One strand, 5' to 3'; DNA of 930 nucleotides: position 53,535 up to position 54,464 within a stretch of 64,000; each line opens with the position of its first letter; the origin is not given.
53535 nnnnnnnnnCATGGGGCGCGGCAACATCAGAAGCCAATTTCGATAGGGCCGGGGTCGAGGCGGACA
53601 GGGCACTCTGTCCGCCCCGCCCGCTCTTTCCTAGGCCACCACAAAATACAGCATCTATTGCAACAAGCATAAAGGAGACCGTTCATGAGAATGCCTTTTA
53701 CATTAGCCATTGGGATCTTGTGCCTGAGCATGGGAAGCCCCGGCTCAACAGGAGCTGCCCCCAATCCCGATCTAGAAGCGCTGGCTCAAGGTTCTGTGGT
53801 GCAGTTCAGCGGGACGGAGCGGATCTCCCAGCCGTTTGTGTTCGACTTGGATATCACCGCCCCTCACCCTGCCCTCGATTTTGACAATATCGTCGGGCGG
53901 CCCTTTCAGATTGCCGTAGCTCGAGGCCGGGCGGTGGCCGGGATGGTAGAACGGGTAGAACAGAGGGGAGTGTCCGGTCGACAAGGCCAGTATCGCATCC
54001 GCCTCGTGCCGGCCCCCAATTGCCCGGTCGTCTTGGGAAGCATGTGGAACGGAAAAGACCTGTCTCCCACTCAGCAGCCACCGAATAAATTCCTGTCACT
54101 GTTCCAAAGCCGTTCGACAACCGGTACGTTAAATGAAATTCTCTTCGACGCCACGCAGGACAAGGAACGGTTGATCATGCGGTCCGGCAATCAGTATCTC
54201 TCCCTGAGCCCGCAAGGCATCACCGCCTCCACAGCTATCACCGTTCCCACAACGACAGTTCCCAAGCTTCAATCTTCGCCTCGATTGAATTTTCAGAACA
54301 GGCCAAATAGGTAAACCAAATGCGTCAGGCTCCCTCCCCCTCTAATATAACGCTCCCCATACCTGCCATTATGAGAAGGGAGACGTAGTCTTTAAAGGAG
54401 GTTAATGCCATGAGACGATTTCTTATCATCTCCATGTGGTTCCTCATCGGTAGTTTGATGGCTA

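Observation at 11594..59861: One ~100-aa N-terminal module heads 11 otherwise unrelated secreted proteins (12 copies)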

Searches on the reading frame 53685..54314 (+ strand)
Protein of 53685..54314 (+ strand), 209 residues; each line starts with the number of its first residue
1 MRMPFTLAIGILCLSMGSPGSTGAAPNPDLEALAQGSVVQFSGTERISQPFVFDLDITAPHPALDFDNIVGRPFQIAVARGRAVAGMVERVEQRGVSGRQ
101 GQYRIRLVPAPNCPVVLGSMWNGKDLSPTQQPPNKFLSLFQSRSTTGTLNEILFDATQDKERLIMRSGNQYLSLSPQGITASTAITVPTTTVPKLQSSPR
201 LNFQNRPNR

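Call 9: search_protein_families(library=pfam, proteins=[window:53685-54314:+], max_evalue=0.01)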
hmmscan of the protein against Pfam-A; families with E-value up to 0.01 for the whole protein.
window:53685-54314:+ (209 aa): 1 family
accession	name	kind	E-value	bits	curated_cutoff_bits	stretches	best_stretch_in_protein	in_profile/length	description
PF05954.17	Phage_GPD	-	1.7e-10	41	30.1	1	44-110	1-71/305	Phage tail baseplate hub (GPD)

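Call 48: search_protein_families(library=phrogs, proteins=[window:53685-54314:+], max_evalue=0.01)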
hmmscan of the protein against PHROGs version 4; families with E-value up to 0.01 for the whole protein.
window:53685-54314:+ (209 aa): 1 family
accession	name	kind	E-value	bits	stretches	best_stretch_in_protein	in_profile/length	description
phrog_34729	-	unknown function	0.00035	19.8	1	35-109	46-124/910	-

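Call 85: search_protein_families(library=ncbifam, proteins=[window:53685-54314:+], max_evalue=0.01)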
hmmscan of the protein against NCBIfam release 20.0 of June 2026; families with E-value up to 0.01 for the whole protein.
window:53685-54314:+ (209 aa): 2 families
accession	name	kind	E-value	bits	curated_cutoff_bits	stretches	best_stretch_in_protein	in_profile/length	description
TIGR03361.1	VI_Rhs_Vgr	subfamily_domain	5.6e-18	64.8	186.35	2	38-110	14-90/513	type VI secretion system tip protein TssI/VgrG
TIGR01646.1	vgr_GE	subfamily_domain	3.5e-11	42.8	121.8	2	111-169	420-479/480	type VI secretion system tip protein VgrG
